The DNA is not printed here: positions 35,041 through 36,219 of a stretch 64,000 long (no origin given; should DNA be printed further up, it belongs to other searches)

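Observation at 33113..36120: AT-rich three-gene islet: MoxR-like AAA+ ATPase + PtuA-like ABC/SMC ATPase + PtuB-like HNH nuclease (Septu-type defense candidate with an extra ATPase)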

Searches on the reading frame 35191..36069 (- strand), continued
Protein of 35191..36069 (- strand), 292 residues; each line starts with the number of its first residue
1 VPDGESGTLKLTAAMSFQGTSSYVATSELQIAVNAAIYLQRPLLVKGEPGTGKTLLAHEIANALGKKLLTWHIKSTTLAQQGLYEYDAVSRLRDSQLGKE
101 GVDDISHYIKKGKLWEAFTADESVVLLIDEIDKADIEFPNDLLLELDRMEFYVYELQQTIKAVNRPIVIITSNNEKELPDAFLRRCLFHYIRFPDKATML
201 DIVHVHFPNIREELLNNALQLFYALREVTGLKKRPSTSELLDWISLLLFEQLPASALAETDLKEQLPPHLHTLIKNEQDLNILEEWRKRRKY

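Call 57: find_encoding_contigs(protein=P0130, flank=8000, max_places=2)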
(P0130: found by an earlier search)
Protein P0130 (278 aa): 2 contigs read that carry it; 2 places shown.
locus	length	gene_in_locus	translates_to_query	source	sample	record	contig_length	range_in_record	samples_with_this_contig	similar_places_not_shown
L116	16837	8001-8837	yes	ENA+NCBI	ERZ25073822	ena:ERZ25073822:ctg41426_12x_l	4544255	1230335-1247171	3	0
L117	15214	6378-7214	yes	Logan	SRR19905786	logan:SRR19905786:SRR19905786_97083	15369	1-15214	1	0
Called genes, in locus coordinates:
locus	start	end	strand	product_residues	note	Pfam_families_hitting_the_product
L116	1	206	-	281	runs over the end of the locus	-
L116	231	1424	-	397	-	-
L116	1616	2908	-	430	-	PF00111:Fer2, PF00970:FAD_binding_6 (faint), PF00175:NAD_binding_1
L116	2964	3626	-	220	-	PF02508:Rnf-Nqr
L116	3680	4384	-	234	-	PF02508:Rnf-Nqr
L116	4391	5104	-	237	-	PF04205:FMN_bind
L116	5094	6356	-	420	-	PF03116:NQR2_RnfD_RnfE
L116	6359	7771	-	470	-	PF05896:NQRA_N, PF24836:NQRA_2nd, PF11973:NQRA_SLBB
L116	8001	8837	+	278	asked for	PF00158:Sigma54_activat (faint), PF07724:AAA_2, PF13401:AAA_22 (weak), PF00004:AAA, PF07728:AAA_5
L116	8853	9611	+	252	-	-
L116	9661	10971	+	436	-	PF02463:SMC_N (faint), PF13476:AAA_23 (weak), PF13304:AAA_21, PF13175:AAA_15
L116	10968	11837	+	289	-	PF01844:HNH (faint)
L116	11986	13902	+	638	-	PF01145:Band_7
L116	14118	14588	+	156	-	PF09537:DUF2383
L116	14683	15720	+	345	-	PF03631:Virul_fac_BrkB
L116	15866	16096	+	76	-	-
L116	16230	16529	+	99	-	PF12732:YtxH (weak)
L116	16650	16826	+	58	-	-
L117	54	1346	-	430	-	PF00111:Fer2, PF00970:FAD_binding_6 (faint), PF00175:NAD_binding_1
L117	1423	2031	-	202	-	PF02508:Rnf-Nqr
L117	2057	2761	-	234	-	PF02508:Rnf-Nqr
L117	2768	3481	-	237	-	PF04205:FMN_bind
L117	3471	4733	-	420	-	PF03116:NQR2_RnfD_RnfE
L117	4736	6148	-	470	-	PF05896:NQRA_N, PF24836:NQRA_2nd, PF11973:NQRA_SLBB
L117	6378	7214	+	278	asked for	PF00158:Sigma54_activat (faint), PF07724:AAA_2, PF13401:AAA_22 (weak), PF00004:AAA, PF07728:AAA_5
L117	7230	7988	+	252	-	-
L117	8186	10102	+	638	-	PF01145:Band_7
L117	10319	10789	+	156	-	PF09537:DUF2383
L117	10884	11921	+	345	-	PF03631:Virul_fac_BrkB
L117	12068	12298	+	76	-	-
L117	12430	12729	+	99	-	PF12732:YtxH (weak)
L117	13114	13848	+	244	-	-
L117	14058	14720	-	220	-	PF13568:OMP_b-brl_2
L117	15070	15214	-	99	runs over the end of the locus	?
